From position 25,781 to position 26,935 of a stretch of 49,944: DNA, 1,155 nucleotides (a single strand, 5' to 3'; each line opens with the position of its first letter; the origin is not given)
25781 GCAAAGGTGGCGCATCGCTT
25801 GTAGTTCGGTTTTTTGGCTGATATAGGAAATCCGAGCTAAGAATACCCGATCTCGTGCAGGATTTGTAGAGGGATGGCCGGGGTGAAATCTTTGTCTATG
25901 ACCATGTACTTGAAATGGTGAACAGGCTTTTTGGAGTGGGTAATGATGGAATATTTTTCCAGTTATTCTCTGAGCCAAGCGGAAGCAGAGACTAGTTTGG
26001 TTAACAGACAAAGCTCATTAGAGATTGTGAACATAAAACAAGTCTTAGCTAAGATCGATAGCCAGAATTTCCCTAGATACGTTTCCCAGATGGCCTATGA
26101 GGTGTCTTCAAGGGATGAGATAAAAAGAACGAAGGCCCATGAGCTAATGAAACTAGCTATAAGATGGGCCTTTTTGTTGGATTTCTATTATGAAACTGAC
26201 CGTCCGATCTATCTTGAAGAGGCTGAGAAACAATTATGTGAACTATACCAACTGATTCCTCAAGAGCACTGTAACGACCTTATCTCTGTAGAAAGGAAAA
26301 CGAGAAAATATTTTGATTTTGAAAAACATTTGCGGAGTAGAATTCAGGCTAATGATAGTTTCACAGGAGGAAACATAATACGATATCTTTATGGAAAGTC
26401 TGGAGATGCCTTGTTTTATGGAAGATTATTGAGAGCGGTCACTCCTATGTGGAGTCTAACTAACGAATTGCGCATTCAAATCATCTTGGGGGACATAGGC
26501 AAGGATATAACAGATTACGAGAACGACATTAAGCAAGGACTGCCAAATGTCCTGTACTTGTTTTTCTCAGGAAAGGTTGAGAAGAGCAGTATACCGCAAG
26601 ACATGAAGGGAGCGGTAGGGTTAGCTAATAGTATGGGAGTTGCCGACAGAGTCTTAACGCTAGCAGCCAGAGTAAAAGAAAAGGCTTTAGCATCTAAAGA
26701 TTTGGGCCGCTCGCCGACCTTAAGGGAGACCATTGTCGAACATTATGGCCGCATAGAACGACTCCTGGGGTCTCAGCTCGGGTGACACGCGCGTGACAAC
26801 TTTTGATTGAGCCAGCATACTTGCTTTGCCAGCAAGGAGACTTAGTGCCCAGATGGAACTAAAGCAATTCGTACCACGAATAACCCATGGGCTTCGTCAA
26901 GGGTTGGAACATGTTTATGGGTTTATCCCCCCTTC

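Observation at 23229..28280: RiPP-like operon: two radical SAM enzymes, a PqqD-type RRE, a short precursor, an unknown protein and a PaaK/CapK-type ligase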

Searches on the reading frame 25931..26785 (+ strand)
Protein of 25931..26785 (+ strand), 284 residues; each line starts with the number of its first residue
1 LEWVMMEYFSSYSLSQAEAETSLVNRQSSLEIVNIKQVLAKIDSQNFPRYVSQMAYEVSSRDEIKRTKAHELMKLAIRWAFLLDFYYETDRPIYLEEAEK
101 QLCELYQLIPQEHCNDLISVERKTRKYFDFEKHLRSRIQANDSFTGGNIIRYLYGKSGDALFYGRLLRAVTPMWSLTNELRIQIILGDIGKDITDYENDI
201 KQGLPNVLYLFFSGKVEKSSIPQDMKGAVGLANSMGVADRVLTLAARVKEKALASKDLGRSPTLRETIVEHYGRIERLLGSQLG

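Call 3: search_protein_families(library=pfam, proteins=[window:25931-26785:+], max_evalue=0.1)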
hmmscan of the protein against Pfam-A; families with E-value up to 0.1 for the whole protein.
window:25931-26785:+ (284 aa): 0 families

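Call 4: search_protein_families(library=ncbifam, proteins=[window:25931-26785:+], max_evalue=0.1)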
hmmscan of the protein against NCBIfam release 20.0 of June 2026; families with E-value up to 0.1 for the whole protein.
window:25931-26785:+ (284 aa): 0 families
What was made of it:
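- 25943..26785 (+): E: all-helical protein of 280 aa predicted to have the isoprenoid-synthase (class I terpenoid) fold. Family-conserved acidic residues are D80/E84 and D184/D188/D191/D195, plus N202. No Pfam or NCBIfam hit (calls 3, 4).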

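Call 8: find_encoding_contigs(protein=window:25931-26785:+, flank=10000, max_places=6)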
Protein window:25931-26785:+ (284 aa): no gene with exactly this product is on record in the collection.

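Call 9: find_homologous_proteins(query=window:25931-26785:+)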
Query window:25931-26785:+ (284 aa): 5 proteins with E <= 0.001 among 1205 candidates.
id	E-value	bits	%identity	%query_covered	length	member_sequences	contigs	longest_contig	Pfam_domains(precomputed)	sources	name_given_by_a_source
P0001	7.7e-180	614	100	99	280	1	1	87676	-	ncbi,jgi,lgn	jgi:hypothetical protein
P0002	8.7e-107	375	72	88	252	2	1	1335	-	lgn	-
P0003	4.1e-105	369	63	95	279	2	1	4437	-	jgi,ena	-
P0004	5.9e-105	369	67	88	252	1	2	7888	-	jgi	jgi:hypothetical protein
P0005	7.4e-104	365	66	93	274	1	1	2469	-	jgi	-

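Call 10: find_encoding_contigs(protein=P0001, flank=10000, max_places=4)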
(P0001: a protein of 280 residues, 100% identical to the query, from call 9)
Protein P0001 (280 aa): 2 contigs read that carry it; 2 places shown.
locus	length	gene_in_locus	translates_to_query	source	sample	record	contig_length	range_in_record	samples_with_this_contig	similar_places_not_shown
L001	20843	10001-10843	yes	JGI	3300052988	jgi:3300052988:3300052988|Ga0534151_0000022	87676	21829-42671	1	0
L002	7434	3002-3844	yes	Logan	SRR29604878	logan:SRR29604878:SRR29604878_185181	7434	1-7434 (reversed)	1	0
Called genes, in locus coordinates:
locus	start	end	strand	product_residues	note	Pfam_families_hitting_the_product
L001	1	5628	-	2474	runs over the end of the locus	PF03534:SpvB, PF13517:FG-GAP_3 (weak), PF12256:TcdB_toxin_midN, PF12255:TcdB_toxin_midC, PF05593:RHS_repeat (faint)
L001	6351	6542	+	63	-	-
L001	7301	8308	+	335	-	PF04055:Radical_SAM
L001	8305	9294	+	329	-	PF04055:Radical_SAM, PF13186:SPASM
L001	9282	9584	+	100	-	-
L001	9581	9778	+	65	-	-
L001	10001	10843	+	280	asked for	-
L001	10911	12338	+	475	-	PF27533:CapK_C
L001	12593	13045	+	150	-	-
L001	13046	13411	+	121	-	-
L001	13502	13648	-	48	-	-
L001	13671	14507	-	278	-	PF03400:DDE_Tnp_IS1 (faint)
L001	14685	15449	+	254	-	-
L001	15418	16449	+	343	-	PF12844:HTH_19, PF13560:HTH_31, PF01381:HTH_3, PF06114:Peptidase_M78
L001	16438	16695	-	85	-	-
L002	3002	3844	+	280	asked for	-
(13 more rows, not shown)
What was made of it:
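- Closest known: PaaK-type phenylacetate-CoA ligases and CapK-like ANL enzymes. Same: CapK_C is on record for it (call 10).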

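Call 11: find_encoding_contigs(protein=P0004, flank=10000, max_places=4)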
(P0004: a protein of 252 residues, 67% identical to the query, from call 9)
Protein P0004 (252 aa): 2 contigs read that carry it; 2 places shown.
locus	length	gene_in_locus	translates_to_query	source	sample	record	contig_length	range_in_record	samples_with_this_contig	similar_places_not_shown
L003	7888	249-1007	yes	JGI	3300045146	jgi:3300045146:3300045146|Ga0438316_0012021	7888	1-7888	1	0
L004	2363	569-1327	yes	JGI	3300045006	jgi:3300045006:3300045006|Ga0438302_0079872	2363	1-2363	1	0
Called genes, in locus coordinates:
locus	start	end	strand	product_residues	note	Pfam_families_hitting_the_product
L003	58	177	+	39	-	-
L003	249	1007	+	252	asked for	-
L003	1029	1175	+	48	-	-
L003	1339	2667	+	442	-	PF27533:CapK_C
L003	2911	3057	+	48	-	-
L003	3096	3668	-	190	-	PF18306:LDcluster4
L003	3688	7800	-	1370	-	PF13489:Methyltransf_23, PF08241:Methyltransf_11 (weak), PF08242:Methyltransf_12 (weak), PF13649:Methyltransf_25 (weak), PF00535:Glycos_transf_2 (weak)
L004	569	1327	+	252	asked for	-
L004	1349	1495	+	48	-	-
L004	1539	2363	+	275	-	?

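Call 12: find_encoding_contigs(protein=P0003, flank=10000, max_places=4)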
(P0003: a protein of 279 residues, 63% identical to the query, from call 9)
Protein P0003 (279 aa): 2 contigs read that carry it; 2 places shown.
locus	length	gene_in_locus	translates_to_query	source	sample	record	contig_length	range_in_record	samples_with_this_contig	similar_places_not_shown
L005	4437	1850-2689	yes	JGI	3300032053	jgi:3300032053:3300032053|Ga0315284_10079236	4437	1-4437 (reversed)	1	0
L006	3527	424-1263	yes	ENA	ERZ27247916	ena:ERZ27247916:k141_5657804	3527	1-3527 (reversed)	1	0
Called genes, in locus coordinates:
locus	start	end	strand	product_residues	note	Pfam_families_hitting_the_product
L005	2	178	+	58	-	?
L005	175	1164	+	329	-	PF04055:Radical_SAM, PF13186:SPASM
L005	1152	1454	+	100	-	-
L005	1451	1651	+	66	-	-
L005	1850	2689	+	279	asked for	-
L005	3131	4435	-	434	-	?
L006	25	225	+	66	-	-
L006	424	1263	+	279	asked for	-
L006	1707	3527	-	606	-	?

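Call 29: search_solved_structures(query=A1, max_evalue=10, show_alignments=2)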
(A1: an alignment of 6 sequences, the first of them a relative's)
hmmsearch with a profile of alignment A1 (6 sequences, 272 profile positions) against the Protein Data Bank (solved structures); distinct sequences matched with E-value up to 10: 1.
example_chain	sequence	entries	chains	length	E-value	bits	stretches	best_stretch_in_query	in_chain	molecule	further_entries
9e5c_3j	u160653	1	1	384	0.44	13.2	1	148-239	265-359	RSP14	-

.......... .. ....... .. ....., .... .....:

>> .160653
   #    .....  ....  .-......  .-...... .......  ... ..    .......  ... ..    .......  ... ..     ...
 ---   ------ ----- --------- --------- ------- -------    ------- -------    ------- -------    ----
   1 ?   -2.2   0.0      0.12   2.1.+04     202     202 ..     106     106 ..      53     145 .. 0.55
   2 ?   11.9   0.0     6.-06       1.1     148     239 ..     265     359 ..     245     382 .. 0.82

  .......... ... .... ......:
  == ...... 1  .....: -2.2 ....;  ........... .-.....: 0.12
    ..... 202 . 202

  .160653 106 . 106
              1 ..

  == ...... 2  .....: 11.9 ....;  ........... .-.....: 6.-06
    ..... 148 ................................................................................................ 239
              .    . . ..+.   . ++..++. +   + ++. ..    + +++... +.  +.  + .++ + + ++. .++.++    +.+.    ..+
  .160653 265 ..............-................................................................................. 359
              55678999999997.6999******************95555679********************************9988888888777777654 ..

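Call 40: search_protein_families(library=padloc, proteins=[window:25943-26785:+], max_evalue=0.01)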
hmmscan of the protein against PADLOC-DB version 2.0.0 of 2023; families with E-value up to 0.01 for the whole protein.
window:25943-26785:+ (280 aa): 1 family
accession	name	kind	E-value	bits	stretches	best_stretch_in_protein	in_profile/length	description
PDLC00591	JetD3|JetD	-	0.002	15.5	1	49-132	74-154/350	DUF2239; DUF2220 domain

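Call 41: search_protein_families(library=pfam, proteins=[L003:3096-3680:-], max_evalue=0.1)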
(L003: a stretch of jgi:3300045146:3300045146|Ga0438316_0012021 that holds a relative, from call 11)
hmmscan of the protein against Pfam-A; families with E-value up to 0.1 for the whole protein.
L003:3096-3680:- (194 aa): 3 families
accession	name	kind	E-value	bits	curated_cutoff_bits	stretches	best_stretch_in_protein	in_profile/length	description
PF18306.6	LDcluster4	-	7.8e-34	116.9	26.3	1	10-139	3-125/151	SLOG cluster4 family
PF03641.19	Lysine_decarbox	-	9.2e-05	23.1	27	1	53-130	2-78/131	Possible lysine decarboxylase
PF18171.6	LSDAT_prok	-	0.046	13.4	25.4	0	97-148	116-164/195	SLOG in TRPM, prokaryote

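Call 42: predict_structure(alignment_id=A3)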
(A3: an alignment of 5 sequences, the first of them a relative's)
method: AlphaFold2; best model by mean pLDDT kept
length: 280 residues; sequences in the alignment: 5
mean_pLDDT: 45.9   pTM: 0.39
mean pLDDT of the five models: 45.9, 44.7, 41.9, 40.5, 37.3
residues with pLDDT >= 90: 0; 70-90: 13; 50-70: 109; < 50: 158
segments of 3 or more residues with pLDDT < 50: 1-57, 133-135, 137-221
pLDDT, mean of each block of 10 residues (from residue 1): 27 34 31 32 31 40 52 57 61 75 67 62 58 45 45 38 34 32 33 35 35 41 52 53 55 49 54 55
secondary structure, 60 per line:
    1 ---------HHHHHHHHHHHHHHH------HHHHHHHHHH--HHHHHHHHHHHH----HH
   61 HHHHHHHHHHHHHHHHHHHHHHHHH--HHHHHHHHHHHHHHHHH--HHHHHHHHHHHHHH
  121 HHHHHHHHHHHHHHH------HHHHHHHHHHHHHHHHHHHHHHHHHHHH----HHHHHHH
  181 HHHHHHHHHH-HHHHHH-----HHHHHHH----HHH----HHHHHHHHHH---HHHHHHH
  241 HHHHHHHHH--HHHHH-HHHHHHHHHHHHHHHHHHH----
elements in order: H10-24 H31-40 H43-54 H59-85 H88-104 H107-135 H142-169 H174-190 H192-197 H203-209 H221-230 H234-249 H252-256 H258-276
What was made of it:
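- Tried and rejected: Five sequences gave pLDDT 46 and the model was unusable (call 42).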

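Call 43: search_protein_representatives(alignment_id=A3)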
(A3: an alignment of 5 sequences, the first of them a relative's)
Query: 5 sequences, 271 profile positions. Proteins with E-value up to 0.001 (for the whole library): 115; up to 1e-10: 58; up to 1e-30: 16. The best 115 are listed.
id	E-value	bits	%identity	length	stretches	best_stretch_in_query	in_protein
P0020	6.9e-104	363.5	-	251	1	19-266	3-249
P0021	1.0e-83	297.4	-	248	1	21-267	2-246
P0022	5.6e-70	252.3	-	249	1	21-266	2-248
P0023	1.5e-67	244.3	-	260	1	22-265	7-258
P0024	3.9e-65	236.4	-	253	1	19-266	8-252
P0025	4.1e-58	213.4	-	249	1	24-266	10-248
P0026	5.8e-56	206.4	-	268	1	23-264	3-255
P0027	4.6e-52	193.6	-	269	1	22-266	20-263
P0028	4.8e-50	186.9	-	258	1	22-263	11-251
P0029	8.9e-41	156.5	-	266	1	22-264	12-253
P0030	1.4e-35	139.5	-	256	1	22-267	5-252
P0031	3.3e-34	135.0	-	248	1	18-234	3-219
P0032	6.2e-34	134.1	-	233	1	101-267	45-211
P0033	6.8e-34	134.0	-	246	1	36-267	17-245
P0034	7.4e-33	130.6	-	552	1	36-266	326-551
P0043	5.6e-27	111.3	-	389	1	47-266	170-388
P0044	2.5e-26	109.2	-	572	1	28-238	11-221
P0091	3.6e-08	49.6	-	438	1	44-232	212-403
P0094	3.4e-07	46.4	-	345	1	46-197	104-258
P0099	1.0e-06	44.9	-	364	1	56-198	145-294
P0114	1.6e-05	40.9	-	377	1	44-230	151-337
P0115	2.1e-05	40.5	-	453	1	55-257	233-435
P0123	1.1e-04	38.2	-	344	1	56-226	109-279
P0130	3.3e-04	36.6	-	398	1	42-197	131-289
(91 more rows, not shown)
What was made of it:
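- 25943..26785 (+): An exhaustive profile search finds 115 representative clusters (call 43).
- The E family is rare: 115 clusters among 1.84 billion representatives (call 43).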

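Call 45: search_protein_families(library=pfam, alignment_id=A4, max_evalue=0.01)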
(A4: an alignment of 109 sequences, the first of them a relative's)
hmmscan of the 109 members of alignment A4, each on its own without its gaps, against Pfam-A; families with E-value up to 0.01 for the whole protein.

A. member 1, P0001 (280 aa): 0 families

B. families by the number of members that match (of 109 scanned): 8 families
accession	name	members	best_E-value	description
PF00432.27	Prenyltrans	1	6.5e-06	Prenyltransferase alpha-alpha toroid domain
PF13243.12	SQHop_cyclase_C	1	0.00012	Squalene-hopene cyclase C-terminal domain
PF06870.17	RNA_pol_I_A49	1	0.0037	A49-like RNA polymerase I associated factor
PF23295.1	Arm_4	1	0.0053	Armadillo-like repeats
PF06648.16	AcMNPV_Ac75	1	0.0062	Autographa californica nuclear polyhedrosis virus (AcMNPV), Ac75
PF04237.18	YjbR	1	0.0072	YjbR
PF03070.21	TENA_THI-4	1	0.0086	TENA/THI-4/PQQC family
PF00450.28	Peptidase_S10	1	0.0097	Serine carboxypeptidase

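Call 47: search_solved_structures(query=A4, max_evalue=10, show_alignments=3)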
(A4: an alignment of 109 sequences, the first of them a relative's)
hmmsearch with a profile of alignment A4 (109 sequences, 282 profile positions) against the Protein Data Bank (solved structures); distinct sequences matched with E-value up to 10: 6.
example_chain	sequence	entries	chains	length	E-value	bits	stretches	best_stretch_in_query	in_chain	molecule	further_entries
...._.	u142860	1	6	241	0.092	15.4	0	42-96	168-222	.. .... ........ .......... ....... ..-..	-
7aih_Ay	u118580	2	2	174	0.13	14.9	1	43-100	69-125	C2H2-type domain-containing protein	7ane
5jqz_A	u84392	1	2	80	0.28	13.8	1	188-238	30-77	De novo designed homotetramer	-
7vf3_B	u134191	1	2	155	0.45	13.1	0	78-108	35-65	Uteroglobin,PB1m7 peptide,Uteroglobin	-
7vg7_B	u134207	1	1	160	0.5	13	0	78-108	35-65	Uteroglobin,PB1m6A9 peptide,Uteroglobin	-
5ern_A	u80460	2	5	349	1.2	11.7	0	16-78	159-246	Fusicoccadiene synthase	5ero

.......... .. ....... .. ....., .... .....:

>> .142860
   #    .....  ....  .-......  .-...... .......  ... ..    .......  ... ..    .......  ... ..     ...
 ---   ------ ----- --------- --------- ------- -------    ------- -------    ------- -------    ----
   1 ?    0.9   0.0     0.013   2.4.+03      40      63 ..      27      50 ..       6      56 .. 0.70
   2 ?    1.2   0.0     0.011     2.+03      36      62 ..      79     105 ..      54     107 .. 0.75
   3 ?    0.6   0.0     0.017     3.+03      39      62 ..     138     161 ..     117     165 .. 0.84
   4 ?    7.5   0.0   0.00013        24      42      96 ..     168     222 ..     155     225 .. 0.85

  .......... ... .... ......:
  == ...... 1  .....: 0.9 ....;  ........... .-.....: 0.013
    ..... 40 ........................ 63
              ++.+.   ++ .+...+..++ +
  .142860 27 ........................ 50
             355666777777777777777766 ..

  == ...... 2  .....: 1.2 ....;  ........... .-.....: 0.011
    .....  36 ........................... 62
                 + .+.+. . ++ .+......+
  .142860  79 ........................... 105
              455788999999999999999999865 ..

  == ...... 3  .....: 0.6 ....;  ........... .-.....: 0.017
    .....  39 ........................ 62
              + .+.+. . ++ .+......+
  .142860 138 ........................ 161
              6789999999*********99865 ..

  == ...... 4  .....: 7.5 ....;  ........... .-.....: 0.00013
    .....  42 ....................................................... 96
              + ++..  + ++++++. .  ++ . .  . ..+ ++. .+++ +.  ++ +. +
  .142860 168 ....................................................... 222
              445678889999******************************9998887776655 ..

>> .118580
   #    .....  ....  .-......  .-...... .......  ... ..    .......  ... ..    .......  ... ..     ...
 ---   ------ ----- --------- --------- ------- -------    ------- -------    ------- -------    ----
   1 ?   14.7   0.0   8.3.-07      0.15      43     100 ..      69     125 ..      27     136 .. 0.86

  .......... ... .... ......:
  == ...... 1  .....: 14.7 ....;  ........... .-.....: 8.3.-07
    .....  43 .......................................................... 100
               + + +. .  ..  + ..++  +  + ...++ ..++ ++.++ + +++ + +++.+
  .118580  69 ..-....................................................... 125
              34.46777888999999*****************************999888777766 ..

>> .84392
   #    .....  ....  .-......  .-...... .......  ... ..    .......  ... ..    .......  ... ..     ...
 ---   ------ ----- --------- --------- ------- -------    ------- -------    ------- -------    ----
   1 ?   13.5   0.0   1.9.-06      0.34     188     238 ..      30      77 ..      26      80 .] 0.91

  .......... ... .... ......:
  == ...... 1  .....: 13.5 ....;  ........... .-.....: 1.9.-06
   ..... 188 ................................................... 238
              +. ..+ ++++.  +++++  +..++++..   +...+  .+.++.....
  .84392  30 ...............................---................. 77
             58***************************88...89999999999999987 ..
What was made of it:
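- Tried and rejected: The only hit to the fold later indicated by Foldseek was fusicoccadiene synthase at E = 1.2; the other matches were to unrelated or designed proteins (calls 29, 47).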

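Call 48: search_protein_families(library=pfam, proteins=[P0034, P0044, P0043, P0091, P0115, P0114, P0130, P0099, P0094, P0123], max_evalue=0.01)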
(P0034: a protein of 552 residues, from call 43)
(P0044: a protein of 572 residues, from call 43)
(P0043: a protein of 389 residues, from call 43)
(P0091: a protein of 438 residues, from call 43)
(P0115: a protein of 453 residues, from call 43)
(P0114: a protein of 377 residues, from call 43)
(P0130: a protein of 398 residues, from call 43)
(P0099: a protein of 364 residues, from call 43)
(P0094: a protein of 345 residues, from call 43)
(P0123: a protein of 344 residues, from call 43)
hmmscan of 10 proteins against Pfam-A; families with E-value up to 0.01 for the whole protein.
P0034 (552 aa): 1 family
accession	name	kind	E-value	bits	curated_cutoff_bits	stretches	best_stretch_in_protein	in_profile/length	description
PF00432.27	Prenyltrans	-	6.5e-06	26.2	26.5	1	38-212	24-188/304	Prenyltransferase alpha-alpha toroid domain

P0044 (572 aa): 1 family
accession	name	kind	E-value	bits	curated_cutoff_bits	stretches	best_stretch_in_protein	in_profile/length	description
PF13243.12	SQHop_cyclase_C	-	0.00012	21.6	26.1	0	289-366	3-84/319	Squalene-hopene cyclase C-terminal domain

P0043 (389 aa): 0 families

P0091 (438 aa): 0 families

P0115 (453 aa): 0 families

P0114 (377 aa): 0 families

P0130 (398 aa): 0 families

P0099 (364 aa): 0 families

P0094 (345 aa): 0 families

P0123 (344 aa): 0 families
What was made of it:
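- Two independent fusions join it to alpha/alpha-toroid prenyltransferase/cyclase-like domains (call 48).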

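Call 56: predict_structure(alignment_id=A4)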
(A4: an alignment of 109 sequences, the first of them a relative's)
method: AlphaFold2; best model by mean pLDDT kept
length: 280 residues; sequences in the alignment: 109
mean_pLDDT: 92.5   pTM: 0.89
mean pLDDT of the five models: 92.5, 92.2, 92.1, 91.9, 91.8
residues with pLDDT >= 90: 247; 70-90: 5; 50-70: 16; < 50: 12
segments of 3 or more residues with pLDDT < 50: 1-8, 19-21
pLDDT, mean of each block of 10 residues (from residue 1): 42 55 67 96 97 98 98 98 94 98 98 97 96 97 98 98 98 98 98 96 98 97 98 98 98 98 98 86
secondary structure, 60 per line:
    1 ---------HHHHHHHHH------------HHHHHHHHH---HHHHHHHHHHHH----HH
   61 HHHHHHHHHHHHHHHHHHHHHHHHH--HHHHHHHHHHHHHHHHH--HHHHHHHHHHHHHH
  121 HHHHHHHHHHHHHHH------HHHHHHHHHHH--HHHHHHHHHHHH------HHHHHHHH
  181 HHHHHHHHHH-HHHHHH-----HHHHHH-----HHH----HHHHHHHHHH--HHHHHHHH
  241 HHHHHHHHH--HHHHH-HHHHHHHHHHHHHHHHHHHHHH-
elements in order: H10-18 H31-39 H43-54 H59-85 H88-104 H107-135 H142-152 H155-166 H173-190 H192-197 H203-208 H221-230 H233-249 H252-256 H258-279
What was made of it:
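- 25943..26785 (+): AF2 with 109 sequences gives pLDDT 92.5 (call 56).
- On Isoprenoid synthase (class I terpenoid) fold superfamily (E): AF2 pLDDT 92.5 (call 56).
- Tried and rejected: It was redone with 109 sequences (call 56).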

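Call 59: find_related_loci(query=A6, collection=genome_contigs, flank=10000)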
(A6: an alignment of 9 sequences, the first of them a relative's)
Query A6 (280 aa) in genome_contigs; peptide patterns used: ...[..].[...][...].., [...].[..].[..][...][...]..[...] (x = any residue, [..] = any of these).
63 stretches matched a pattern; 3 encode a relative of the query (tblastn E <= 1e-3); 3 distinct loci.
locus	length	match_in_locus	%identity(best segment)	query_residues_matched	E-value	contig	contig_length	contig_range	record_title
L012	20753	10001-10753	46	25-277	5e-70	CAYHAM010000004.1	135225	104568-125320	MAG TPA_asm: uncultured Methanosarcinales archaeon isolate ERP119294_co1_446 genome assembly, contig: NODE_126_length_13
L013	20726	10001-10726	38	31-273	3e-49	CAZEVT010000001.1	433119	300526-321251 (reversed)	MAG TPA_asm: uncultured Gammaproteobacteria bacterium isolate SRP119689_co1_156 genome assembly, contig: NODE_4_length_4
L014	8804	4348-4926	30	31-219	3e-18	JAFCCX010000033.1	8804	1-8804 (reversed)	Candidatus Pacearchaeota archaeon isolate Meg19_1012_Bin_180 Meg19_1012_Bin_180_scaffold_77244, whole genome shotgun seq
